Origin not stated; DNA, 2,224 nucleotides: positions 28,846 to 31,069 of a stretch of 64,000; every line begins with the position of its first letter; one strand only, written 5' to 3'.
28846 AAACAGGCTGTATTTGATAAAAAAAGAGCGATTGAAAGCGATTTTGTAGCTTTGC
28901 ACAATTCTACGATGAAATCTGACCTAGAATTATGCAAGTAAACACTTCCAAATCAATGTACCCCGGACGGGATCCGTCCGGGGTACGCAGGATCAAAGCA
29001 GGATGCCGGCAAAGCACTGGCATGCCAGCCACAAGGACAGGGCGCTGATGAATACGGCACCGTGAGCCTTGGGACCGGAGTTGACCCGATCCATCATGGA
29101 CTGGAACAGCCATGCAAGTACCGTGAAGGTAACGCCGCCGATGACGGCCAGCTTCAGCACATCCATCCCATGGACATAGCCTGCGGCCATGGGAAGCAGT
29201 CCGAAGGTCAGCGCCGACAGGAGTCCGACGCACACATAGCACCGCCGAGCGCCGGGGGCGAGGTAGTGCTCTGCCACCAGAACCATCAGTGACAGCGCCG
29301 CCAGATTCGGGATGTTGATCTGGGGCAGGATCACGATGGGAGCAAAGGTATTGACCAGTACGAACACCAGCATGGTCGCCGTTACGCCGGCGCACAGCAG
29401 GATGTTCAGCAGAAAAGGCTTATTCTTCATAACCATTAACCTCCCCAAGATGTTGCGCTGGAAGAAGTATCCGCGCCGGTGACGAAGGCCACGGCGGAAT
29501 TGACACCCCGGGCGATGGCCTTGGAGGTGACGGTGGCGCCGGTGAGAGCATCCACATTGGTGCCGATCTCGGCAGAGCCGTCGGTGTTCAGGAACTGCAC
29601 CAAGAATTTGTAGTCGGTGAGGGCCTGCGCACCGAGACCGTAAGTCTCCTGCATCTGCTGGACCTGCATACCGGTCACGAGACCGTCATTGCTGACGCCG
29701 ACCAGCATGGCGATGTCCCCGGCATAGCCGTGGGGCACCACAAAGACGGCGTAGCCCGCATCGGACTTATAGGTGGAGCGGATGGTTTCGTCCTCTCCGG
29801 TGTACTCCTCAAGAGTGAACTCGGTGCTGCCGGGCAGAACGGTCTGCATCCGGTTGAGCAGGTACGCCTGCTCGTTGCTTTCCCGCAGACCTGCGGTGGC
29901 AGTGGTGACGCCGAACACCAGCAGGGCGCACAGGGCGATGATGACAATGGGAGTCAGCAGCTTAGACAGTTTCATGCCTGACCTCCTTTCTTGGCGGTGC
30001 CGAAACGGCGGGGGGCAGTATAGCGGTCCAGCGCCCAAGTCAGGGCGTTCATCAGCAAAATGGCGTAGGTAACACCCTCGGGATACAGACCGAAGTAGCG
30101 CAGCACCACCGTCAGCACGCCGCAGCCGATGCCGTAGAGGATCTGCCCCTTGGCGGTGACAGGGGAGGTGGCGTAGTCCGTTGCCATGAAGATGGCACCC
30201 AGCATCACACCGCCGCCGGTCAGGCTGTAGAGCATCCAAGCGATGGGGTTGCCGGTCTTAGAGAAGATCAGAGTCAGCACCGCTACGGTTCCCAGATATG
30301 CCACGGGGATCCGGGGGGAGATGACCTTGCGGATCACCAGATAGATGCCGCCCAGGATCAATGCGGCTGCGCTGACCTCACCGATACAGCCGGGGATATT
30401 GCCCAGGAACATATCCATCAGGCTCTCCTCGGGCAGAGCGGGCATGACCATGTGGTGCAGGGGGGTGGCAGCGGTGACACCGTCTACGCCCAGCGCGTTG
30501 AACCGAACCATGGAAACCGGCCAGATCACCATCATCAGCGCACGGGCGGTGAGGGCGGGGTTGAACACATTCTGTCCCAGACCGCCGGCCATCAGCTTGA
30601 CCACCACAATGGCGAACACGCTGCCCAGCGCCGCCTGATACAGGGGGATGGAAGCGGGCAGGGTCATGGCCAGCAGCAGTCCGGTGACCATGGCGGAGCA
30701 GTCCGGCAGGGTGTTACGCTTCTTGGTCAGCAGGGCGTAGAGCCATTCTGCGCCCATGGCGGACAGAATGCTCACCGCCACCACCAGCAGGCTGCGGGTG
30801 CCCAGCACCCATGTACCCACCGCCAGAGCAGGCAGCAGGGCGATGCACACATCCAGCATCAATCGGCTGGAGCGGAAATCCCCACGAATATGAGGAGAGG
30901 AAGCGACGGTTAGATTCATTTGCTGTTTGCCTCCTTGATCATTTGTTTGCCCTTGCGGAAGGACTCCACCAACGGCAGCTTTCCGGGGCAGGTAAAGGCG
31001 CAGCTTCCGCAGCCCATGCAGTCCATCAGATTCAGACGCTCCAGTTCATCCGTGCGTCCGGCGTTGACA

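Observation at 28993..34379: ApbE + tandem-domain lipoprotein + RnfC-RnfD-RnfG operon with no RnfE/RnfA/RnfB: candidate NADH-to-extracytosolic flavin electron conduit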

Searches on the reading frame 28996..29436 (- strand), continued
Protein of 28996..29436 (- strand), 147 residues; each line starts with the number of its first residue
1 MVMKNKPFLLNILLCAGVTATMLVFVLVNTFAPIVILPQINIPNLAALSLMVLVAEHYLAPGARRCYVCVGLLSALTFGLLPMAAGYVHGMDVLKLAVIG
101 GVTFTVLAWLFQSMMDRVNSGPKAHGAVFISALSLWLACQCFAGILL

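Call 53: search_protein_families(library=pfam, proteins=[window:28996-29430:-], max_evalue=10)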
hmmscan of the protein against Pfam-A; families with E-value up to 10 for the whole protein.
seq(145 aa): 2 families
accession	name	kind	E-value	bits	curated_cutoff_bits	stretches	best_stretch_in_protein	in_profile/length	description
PF10762.14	DUF2583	-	0.71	10.8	27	1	89-141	14-64/88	Protein of unknown function (DUF2583)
PF19983.4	DUF6419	-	1.2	9.8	27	1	15-52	19-55/71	Family of unknown function (DUF6419)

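Call 85: search_protein_families(library=pfam, proteins=[L053:235-1086:+, L053:1157-1735:+, L053:1698-3026:+, L053:4025-6079:+, L053:10546-12615:+, L053:12703-13617:-, L053:13804-15438:+, L053:15438-16277:+, L053:16283-18178:+, L053:9983-10429:+], max_evalue=0.001)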
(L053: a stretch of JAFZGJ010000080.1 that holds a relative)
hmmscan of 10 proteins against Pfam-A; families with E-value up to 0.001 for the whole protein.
L053:235-1086:+ (283 aa): 1 family
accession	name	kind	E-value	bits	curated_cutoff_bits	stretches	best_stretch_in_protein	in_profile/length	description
PF00892.27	EamA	-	1.3e-29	103.6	28.2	2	12-137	3-134/135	EamA-like transporter family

L053:1157-1735:+ (192 aa): 1 family
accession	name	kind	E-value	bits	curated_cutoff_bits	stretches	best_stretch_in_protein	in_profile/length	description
PF02698.23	DUF218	-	1.1e-18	67.9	27.6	1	34-161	16-113/133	DUF218 domain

L053:1698-3026:+ (442 aa): 1 family
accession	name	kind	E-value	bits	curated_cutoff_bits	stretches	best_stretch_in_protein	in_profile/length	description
PF00654.25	Voltage_CLC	-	8.6e-65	219.6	24.8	1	88-415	2-345/346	Voltage gated chloride channel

L053:4025-6079:+ (684 aa): 0 families

L053:10546-12615:+ (689 aa): 5 families
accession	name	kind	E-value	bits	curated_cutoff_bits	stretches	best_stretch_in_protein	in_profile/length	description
PF00015.26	MCPsignal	-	3.9e-35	121.7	34.6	1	509-673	12-169/172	Methyl-accepting chemotaxis protein (MCP) signalling domain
PF02743.24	dCache_1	-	4e-24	85.9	45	1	83-297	27-235/240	Cache domain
PF00672.30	HAMP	-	7e-14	52.3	25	1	339-388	4-53/53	HAMP domain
PF22673.2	MCP-like_PDC_1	-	9e-09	36.2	27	1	128-218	29-111/113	Methyl-accepting chemotaxis protein-like, first PDC sensor domain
PF18947.5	HAMP_2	-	4.5e-06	27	24.3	0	386-435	17-66/67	HAMP domain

L053:12703-13617:- (304 aa): 1 family
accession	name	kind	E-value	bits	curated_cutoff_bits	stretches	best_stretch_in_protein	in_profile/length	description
PF03629.24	SASA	-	6.8e-09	36.1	24.8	1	135-203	91-154/226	Carbohydrate esterase, sialic acid-specific acetylesterase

L053:13804-15438:+ (544 aa): 5 families
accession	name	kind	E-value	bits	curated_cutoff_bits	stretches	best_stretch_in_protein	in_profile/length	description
PF00005.33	ABC_tran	-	7.8e-38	130.6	25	1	40-183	1-137/137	ABC transporter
PF08402.16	TOBE_2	-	5.3e-07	30.1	21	1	293-342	1-50/76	TOBE domain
PF13304.12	AAA_21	-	7.2e-07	30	27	0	53-79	2-43/304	AAA domain, putative AbiEii toxin, Type IV TA system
PF13401.12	AAA_22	-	9.6e-06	26.4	27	1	49-213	4-123/130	AAA domain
PF02463.25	SMC_N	-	0.00044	20.2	40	0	50-226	24-209/220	RecF/RecN/SMC N terminal domain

L053:15438-16277:+ (279 aa): 1 family
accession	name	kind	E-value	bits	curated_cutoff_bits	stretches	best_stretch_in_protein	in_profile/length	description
PF00528.27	BPD_transp_1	-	1.1e-10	42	26.4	1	79-264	1-169/184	Binding-protein-dependent transport system inner membrane component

L053:16283-18178:+ (631 aa): 6 families
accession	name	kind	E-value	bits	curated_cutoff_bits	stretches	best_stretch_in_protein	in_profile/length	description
PF13416.11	SBP_bac_8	-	1.9e-25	90.7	27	1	320-577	4-265/279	Bacterial extracellular solute-binding protein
PF13343.11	SBP_bac_6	-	1.6e-24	87.2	24.6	1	351-566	4-213/245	Bacterial extracellular solute-binding protein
PF00528.27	BPD_transp_1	-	2.1e-13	50.8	26.4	1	77-257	2-175/184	Binding-protein-dependent transport system inner membrane component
PF01547.30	SBP_bac_1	-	5.3e-11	43.5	26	1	314-556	10-301/307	Bacterial extracellular solute-binding protein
PF13531.11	SBP_bac_11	-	1.2e-07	32.2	25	1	316-556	14-213/227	Bacterial extracellular solute-binding protein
PF02030.20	Lipoprotein_8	-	5e-07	29.3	20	0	488-514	252-278/493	Hypothetical lipoprotein (MG045 family)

L053:9983-10429:+ (148 aa): 0 families

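Call 94: search_protein_families(library=pfam, proteins=[L053:4025-6079:+], max_evalue=0.01)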
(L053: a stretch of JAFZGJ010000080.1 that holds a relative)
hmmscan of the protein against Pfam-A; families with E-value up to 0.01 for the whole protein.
L053:4025-6079:+ (684 aa): 0 families

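Call 109: search_protein_families(library=ncbifam, proteins=[L001:9456-9995:+, L003:9461-9997:+, L053:9456-9995:+], max_evalue=0.00001)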
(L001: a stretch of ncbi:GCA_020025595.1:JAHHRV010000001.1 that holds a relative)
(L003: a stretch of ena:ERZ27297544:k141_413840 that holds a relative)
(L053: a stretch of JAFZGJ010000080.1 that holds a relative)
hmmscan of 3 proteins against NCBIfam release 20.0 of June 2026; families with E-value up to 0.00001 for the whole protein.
L001:9456-9995:+ (179 aa): 4 families
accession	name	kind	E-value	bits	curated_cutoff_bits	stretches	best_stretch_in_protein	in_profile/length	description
TIGR01947.1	rnfG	subfamily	1.8e-17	64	102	1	14-165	9-185/187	RnfABCDGE type electron transport complex subunit G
NF041840.1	rnfG_Methano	equivalog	1.4e-13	50.8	230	1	5-165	10-184/189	Rnf electron transport complex subunit RnfG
NF002519.0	PRK01908.1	equivalog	5.6e-11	42.5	178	1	78-166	95-193/209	electron transport complex subunit RsxG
NF045876.1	RnfG_DVU2794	exception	7.4e-10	38.6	205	1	74-163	84-177/190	RnfABCDGE type electron transport complex subunit G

L003:9461-9997:+ (178 aa): 4 families
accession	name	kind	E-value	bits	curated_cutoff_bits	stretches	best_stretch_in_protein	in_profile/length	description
TIGR01947.1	rnfG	subfamily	1.3e-16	61.3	102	1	64-164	74-185/187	RnfABCDGE type electron transport complex subunit G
NF041840.1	rnfG_Methano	equivalog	8.9e-14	51.5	230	1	9-165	15-185/189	Rnf electron transport complex subunit RnfG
NF002519.0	PRK01908.1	equivalog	1e-12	48.2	178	1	69-166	86-194/209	electron transport complex subunit RsxG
NF045876.1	RnfG_DVU2794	exception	4.5e-12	45.9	205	1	71-162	82-177/190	RnfABCDGE type electron transport complex subunit G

L053:9456-9995:+ (179 aa): 4 families
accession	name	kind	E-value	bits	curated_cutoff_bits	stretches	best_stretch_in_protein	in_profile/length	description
TIGR01947.1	rnfG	subfamily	3.9e-19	69.5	102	1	13-165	9-185/187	RnfABCDGE type electron transport complex subunit G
NF041840.1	rnfG_Methano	equivalog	1.5e-15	57.3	230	1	9-166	15-185/189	Rnf electron transport complex subunit RnfG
NF045876.1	RnfG_DVU2794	exception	1.5e-14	53.9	205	1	74-164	84-178/190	RnfABCDGE type electron transport complex subunit G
NF002519.0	PRK01908.1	equivalog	4.8e-13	49.2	178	1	71-116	87-133/209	electron transport complex subunit RsxG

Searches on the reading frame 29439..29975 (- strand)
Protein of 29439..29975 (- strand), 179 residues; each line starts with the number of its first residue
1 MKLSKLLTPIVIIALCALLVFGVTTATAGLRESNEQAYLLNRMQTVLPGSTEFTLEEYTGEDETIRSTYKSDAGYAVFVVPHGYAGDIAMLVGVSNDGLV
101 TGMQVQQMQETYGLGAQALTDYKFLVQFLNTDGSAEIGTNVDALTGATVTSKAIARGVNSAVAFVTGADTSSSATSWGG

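Call 3: search_protein_families(library=pfam, proteins=[window:29439-29975:-], max_evalue=0.01)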
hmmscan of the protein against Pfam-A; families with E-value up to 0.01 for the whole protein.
seq(179 aa): 1 family
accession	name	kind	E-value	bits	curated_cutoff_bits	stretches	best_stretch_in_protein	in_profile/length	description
PF04205.19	FMN_bind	-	4.1e-16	59.8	22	1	83-162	1-76/77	FMN-binding domain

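Call 4: search_protein_families(library=ncbifam, proteins=[window:29439-29975:-], max_evalue=0.01)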
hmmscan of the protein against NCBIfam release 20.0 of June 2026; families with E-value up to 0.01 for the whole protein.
seq(179 aa): 7 families
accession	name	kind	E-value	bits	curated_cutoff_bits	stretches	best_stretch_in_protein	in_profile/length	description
TIGR01947.1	rnfG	subfamily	3.5e-19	69.7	102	1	10-165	5-185/187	RnfABCDGE type electron transport complex subunit G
NF041840.1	rnfG_Methano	equivalog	1.2e-15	57.6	230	1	6-165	11-184/189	Rnf electron transport complex subunit RnfG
NF045876.1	RnfG_DVU2794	exception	4.9e-12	45.8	205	1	76-164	86-178/190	RnfABCDGE type electron transport complex subunit G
NF002519.0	PRK01908.1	equivalog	5.5e-11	42.5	178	1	79-167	96-194/209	electron transport complex subunit RsxG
TIGR01938.1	nqrC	equivalog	0.00044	19.9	144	0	135-156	215-236/251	NADH:ubiquinone reductase (Na(+)-transporting) subunit C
NF003749.0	PRK05346.1-5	equivalog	0.00073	18.9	255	0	135-169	215-245/261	Na(+)-translocating NADH-quinone reductase subunit C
NF003746.0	PRK05346.1-1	equivalog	0.0032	16.6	337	0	131-156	213-238/264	Na(+)-translocating NADH-quinone reductase subunit C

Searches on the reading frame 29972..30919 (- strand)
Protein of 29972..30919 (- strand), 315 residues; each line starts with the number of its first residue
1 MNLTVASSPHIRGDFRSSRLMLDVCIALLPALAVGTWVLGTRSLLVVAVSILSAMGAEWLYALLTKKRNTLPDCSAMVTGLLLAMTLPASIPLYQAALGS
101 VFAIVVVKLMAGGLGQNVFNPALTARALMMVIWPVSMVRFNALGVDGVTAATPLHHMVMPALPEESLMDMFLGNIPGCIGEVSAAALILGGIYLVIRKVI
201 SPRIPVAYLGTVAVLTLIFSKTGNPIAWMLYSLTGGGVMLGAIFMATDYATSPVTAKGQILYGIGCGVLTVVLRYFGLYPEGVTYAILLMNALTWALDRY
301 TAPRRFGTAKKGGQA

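Call 3: search_protein_families(library=pfam, proteins=[window:29972-30919:-], max_evalue=0.01)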
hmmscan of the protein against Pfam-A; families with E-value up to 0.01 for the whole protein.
window:29972-30919:- (315 aa): 1 family
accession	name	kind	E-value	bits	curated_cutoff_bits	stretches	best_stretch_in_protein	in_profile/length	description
PF03116.20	NQR2_RnfD_RnfE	-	1.1e-110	370.2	27.7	1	4-307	1-296/296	NQR2, RnfD, RnfE family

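Call 4: search_protein_families(library=ncbifam, proteins=[window:29972-30919:-], max_evalue=0.01)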
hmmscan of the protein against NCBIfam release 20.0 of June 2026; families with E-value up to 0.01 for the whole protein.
window:29972-30919:- (315 aa): 6 families
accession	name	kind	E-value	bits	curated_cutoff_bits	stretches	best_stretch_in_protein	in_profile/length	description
TIGR01946.1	rnfD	subfamily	1.2e-86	291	207.05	1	8-307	1-326/327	RnfABCDGE type electron transport complex subunit D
NF002011.0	PRK00816.1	equivalog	3.1e-61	207.4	415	2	1-140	1-142/352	electron transport complex subunit RsxD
NF041838.1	rnfD_Methano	equivalog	3.5e-55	187.4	400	1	1-306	1-285/285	Rnf electron transport complex subunit RnfD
NF003756.0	PRK05349.1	equivalog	1.8e-53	181.9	414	2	45-300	123-391/406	NADH:ubiquinone reductase (Na(+)-transporting) subunit B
TIGR01937.1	nqrB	equivalog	1.6e-47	162.4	349.9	2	77-300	152-404/413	NADH:ubiquinone reductase (Na(+)-transporting) subunit B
NF002181.0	PRK01024.1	equivalog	4.2e-33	114.8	792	2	164-302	343-495/503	Na(+)-transporting NADH-quinone reductase subunit B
